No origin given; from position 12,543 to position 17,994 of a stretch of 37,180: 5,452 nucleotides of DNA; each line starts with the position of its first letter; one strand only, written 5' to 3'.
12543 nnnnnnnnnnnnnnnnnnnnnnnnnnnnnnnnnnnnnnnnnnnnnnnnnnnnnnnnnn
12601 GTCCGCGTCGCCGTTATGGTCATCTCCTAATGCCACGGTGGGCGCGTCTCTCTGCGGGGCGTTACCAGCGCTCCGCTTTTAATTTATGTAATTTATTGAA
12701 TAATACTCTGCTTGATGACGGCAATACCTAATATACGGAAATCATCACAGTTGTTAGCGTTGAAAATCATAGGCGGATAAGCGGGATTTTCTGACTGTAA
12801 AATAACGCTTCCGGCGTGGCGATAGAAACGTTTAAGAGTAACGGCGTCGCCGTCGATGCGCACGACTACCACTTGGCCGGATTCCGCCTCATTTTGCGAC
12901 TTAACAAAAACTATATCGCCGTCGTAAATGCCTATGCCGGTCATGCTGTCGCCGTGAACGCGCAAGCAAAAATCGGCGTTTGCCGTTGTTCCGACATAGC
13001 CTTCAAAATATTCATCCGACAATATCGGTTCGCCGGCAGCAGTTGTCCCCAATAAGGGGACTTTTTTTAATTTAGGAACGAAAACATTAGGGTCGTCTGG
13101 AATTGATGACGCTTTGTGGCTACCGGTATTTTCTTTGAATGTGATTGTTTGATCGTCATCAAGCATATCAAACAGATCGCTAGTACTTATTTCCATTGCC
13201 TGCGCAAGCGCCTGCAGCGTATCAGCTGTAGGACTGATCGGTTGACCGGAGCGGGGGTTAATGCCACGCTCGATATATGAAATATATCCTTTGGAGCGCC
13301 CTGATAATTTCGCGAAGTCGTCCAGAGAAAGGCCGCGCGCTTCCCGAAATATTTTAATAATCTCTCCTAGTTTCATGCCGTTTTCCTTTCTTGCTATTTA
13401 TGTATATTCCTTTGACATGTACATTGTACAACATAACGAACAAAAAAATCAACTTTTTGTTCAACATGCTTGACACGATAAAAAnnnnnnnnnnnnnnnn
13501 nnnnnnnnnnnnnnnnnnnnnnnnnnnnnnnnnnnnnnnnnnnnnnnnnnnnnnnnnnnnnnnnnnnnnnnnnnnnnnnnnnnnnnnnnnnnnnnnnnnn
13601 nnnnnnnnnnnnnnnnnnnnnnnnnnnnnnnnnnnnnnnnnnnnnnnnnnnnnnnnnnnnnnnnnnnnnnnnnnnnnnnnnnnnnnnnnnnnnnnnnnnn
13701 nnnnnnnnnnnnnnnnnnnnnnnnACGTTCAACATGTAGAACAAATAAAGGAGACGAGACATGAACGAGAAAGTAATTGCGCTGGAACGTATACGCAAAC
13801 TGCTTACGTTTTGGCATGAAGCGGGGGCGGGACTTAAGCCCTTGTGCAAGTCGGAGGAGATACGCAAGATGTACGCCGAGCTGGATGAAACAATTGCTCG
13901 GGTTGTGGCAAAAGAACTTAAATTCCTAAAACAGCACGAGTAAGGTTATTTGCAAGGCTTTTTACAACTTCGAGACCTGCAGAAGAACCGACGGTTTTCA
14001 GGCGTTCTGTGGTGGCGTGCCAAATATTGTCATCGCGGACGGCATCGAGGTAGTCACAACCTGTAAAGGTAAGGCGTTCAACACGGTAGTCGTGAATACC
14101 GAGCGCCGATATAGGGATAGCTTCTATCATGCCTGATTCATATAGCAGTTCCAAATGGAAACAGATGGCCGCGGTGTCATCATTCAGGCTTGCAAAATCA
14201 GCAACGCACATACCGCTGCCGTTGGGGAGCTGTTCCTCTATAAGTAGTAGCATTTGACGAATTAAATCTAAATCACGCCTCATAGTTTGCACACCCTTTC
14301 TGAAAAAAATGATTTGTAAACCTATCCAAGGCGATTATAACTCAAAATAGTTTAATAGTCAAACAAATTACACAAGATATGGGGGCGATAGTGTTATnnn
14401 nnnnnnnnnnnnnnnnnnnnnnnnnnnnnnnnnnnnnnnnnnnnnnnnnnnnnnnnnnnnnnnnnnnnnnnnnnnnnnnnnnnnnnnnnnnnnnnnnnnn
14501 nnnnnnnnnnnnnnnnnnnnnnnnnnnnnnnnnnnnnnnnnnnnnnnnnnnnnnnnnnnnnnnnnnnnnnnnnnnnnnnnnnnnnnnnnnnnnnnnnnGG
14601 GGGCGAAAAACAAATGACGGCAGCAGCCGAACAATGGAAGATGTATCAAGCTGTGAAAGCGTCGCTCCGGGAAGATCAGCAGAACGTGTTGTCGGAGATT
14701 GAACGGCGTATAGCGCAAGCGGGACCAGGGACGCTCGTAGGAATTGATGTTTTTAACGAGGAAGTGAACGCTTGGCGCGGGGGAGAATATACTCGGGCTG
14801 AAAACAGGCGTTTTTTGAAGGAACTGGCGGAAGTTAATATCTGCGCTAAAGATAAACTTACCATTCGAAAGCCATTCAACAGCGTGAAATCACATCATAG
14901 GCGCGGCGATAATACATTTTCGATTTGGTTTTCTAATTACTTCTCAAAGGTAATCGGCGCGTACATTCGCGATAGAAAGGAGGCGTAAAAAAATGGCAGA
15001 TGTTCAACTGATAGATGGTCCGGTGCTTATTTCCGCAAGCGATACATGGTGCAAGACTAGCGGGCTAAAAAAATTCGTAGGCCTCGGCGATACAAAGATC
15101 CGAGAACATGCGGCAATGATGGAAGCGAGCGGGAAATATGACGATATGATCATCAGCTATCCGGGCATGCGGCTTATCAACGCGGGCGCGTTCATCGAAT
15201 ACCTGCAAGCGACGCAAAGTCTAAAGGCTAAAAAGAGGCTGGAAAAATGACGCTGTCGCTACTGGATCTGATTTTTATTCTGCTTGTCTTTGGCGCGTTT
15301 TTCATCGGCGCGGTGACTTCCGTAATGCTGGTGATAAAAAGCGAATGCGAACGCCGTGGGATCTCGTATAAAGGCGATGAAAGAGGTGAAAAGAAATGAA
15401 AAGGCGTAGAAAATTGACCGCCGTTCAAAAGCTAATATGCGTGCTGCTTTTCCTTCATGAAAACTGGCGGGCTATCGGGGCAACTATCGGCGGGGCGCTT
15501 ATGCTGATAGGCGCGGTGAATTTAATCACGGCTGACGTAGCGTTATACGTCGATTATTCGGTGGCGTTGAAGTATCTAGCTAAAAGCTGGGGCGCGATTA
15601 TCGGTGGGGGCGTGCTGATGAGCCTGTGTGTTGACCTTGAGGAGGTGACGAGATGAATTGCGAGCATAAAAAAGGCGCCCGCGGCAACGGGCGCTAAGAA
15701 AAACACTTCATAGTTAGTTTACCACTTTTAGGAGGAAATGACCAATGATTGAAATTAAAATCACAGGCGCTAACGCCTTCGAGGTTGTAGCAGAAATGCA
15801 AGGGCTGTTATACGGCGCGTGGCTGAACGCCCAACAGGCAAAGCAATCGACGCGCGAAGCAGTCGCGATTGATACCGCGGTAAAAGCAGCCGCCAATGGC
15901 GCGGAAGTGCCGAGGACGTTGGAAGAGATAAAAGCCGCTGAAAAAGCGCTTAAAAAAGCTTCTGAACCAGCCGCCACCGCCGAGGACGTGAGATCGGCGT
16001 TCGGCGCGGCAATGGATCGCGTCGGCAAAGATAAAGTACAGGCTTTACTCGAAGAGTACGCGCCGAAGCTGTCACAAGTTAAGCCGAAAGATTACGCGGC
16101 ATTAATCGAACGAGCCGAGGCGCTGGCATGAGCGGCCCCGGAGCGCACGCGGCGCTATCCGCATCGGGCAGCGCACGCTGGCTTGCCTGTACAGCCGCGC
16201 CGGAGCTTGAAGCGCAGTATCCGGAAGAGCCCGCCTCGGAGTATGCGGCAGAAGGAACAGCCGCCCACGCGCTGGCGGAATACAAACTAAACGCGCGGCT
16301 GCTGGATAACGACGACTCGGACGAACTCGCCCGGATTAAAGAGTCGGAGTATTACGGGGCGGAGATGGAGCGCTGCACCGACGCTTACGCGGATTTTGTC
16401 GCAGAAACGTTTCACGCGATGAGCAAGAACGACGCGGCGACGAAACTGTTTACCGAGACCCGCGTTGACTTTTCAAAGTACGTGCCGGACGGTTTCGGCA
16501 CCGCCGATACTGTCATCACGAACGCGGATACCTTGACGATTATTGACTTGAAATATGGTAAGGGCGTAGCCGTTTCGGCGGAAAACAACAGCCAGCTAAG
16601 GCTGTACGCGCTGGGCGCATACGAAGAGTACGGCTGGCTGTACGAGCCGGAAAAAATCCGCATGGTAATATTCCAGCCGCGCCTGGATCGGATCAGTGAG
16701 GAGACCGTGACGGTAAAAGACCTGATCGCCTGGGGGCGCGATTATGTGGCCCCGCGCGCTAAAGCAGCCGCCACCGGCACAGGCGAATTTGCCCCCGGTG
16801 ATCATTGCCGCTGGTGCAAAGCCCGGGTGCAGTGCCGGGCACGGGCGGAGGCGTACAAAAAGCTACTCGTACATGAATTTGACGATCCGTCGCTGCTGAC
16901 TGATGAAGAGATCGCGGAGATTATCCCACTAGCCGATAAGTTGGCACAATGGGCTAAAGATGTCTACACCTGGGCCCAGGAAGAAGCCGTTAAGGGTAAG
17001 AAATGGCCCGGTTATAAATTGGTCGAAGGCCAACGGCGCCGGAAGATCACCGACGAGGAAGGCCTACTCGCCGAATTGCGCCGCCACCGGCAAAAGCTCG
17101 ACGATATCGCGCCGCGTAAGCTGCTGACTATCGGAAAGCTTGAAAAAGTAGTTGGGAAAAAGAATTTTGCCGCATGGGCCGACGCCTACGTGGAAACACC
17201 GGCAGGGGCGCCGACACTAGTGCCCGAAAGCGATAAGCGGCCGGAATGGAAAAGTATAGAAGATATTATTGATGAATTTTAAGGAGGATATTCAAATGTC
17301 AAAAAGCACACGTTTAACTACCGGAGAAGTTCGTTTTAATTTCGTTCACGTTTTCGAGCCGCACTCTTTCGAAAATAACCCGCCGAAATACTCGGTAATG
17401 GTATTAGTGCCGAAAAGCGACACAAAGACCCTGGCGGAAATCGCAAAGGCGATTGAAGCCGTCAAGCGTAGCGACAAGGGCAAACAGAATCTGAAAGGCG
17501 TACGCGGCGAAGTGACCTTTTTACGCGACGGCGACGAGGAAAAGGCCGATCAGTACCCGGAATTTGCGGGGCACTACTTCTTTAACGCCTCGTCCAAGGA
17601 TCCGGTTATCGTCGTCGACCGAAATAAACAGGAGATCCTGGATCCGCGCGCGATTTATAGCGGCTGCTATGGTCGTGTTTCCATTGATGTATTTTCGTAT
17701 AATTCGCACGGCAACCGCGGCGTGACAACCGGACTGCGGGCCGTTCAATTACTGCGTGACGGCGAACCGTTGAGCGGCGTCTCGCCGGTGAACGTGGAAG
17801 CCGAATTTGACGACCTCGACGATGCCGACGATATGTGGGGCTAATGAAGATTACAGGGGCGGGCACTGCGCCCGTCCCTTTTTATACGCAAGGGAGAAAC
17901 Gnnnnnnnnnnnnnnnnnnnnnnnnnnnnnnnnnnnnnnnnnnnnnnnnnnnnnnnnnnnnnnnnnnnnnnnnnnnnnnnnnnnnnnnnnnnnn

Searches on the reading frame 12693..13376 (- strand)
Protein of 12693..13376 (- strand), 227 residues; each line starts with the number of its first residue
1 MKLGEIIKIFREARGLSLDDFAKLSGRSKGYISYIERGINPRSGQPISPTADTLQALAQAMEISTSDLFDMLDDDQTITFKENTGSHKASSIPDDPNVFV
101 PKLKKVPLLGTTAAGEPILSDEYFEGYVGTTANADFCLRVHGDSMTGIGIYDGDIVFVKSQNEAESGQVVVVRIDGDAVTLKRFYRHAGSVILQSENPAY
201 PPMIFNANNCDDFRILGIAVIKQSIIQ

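Call 68: search_protein_families(library=pfam, proteins=[window:12693-13376:-], max_evalue=0.01)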
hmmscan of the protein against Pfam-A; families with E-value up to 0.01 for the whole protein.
window:12693-13376:- (227 aa): 4 families
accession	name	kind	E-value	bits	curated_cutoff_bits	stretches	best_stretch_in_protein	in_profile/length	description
PF00717.28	Peptidase_S24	-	4.7e-29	100.9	23.3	1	107-220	1-116/116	Peptidase S24-like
PF01381.28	HTH_3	-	9.5e-10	38.8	23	1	7-68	1-55/55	Helix-turn-helix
PF13560.12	HTH_31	-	1.6e-08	35.1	27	1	3-62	2-55/64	Helix-turn-helix domain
PF12844.13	HTH_19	-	0.00058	20.2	30.2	1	4-69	1-59/64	Helix-turn-helix domain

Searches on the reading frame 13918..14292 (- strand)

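Call 68: search_protein_families(library=pfam, proteins=[window:13918-14292:-], max_evalue=0.01)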
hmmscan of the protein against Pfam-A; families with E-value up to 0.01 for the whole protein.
window:13918-14292:- (124 aa): 1 family
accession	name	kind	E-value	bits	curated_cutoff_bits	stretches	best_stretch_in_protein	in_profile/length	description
PF10711.15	DUF2513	-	3.7e-17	63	29.6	1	5-102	1-98/100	Hypothetical protein (DUF2513)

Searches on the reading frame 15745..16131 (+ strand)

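Call 8: search_protein_families(library=pfam, proteins=[window:15745-16131:+])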
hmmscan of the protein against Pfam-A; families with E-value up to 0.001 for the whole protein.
window:15745-16131:+ (128 aa): 0 families

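Call 9: search_protein_families(library=phrogs, proteins=[window:15745-16131:+])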
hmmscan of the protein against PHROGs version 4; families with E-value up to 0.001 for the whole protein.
window:15745-16131:+ (128 aa): 3 families
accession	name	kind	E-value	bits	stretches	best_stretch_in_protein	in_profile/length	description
phrog_408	-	unknown function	1.3e-09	39.4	1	48-127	37-108/111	-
phrog_3709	-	unknown function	8.7e-06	27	1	10-127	19-145/145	-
phrog_18562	-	unknown function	0.00069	21.2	0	28-127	57-147/151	-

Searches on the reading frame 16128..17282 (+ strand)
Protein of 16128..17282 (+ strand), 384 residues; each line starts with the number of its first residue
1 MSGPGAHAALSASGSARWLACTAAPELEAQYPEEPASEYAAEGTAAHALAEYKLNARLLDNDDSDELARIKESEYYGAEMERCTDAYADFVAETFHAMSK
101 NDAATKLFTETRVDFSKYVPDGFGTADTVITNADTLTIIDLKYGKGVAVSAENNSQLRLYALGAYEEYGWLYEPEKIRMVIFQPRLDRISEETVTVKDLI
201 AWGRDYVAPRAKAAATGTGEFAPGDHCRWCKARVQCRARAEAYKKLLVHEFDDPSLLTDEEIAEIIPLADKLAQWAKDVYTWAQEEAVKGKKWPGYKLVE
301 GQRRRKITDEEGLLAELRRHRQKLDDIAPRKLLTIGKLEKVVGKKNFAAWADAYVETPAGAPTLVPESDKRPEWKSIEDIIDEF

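Call 8: search_protein_families(library=pfam, proteins=[window:16128-17282:+])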
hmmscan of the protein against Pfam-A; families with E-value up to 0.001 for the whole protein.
window:16128-17282:+ (384 aa): 2 families
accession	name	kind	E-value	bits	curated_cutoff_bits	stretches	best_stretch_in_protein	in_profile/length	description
PF10926.14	DUF2800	-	8.1e-135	450.2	21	1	7-372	1-368/368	Protein of unknown function (DUF2800)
PF12705.13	PDDEXK_1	-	1.7e-13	51.6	22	1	29-237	23-247/247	PD-(D/E)XK nuclease superfamily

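Call 9: search_protein_families(library=phrogs, proteins=[window:16128-17282:+])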
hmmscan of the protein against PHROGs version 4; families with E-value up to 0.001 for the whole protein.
window:16128-17282:+ (384 aa): 2 families
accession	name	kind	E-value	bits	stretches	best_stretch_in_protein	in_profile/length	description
phrog_69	-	DNA, RNA and nucleotide metabolism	2.7e-129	433.4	1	4-384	84-473/501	exonuclease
phrog_3953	-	DNA, RNA and nucleotide metabolism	3.9e-26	92.9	1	5-195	11-161/186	exonuclease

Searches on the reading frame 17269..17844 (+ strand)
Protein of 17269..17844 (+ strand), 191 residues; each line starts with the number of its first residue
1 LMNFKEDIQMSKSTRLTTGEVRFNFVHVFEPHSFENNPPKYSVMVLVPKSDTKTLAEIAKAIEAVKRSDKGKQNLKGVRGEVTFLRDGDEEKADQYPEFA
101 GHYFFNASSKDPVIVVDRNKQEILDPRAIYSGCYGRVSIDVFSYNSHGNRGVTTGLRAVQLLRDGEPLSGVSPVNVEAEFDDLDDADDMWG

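Call 8: search_protein_families(library=pfam, proteins=[window:17269-17844:+])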
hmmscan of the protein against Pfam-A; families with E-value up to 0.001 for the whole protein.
window:17269-17844:+ (191 aa): 2 families
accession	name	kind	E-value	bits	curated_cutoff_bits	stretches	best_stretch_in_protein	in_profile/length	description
PF10991.15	Enc34_ssDNA-bd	-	6.3e-54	182.7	26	1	15-189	2-175/176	Enterobacter phage Enc34, ssDNA-binding protein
PF21265.3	SBB_T7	-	9.2e-05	22.5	27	1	43-153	43-156/169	Single-stranded DNA-binding protein, Bacteriophage T7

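Call 9: search_protein_families(library=phrogs, proteins=[window:17269-17844:+])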
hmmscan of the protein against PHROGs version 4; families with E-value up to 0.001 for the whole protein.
window:17269-17844:+ (191 aa): 2 families
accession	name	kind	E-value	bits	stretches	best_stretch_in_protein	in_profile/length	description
phrog_112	-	DNA, RNA and nucleotide metabolism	4.3e-60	204.6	1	10-188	16-199/265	Gp2.5-like ssDNA binding protein and ssDNA annealing protein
phrog_7011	-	DNA, RNA and nucleotide metabolism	3.4e-06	27.6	1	45-167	47-186/303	Gp2.5-like ssDNA binding protein and ssDNA annealing protein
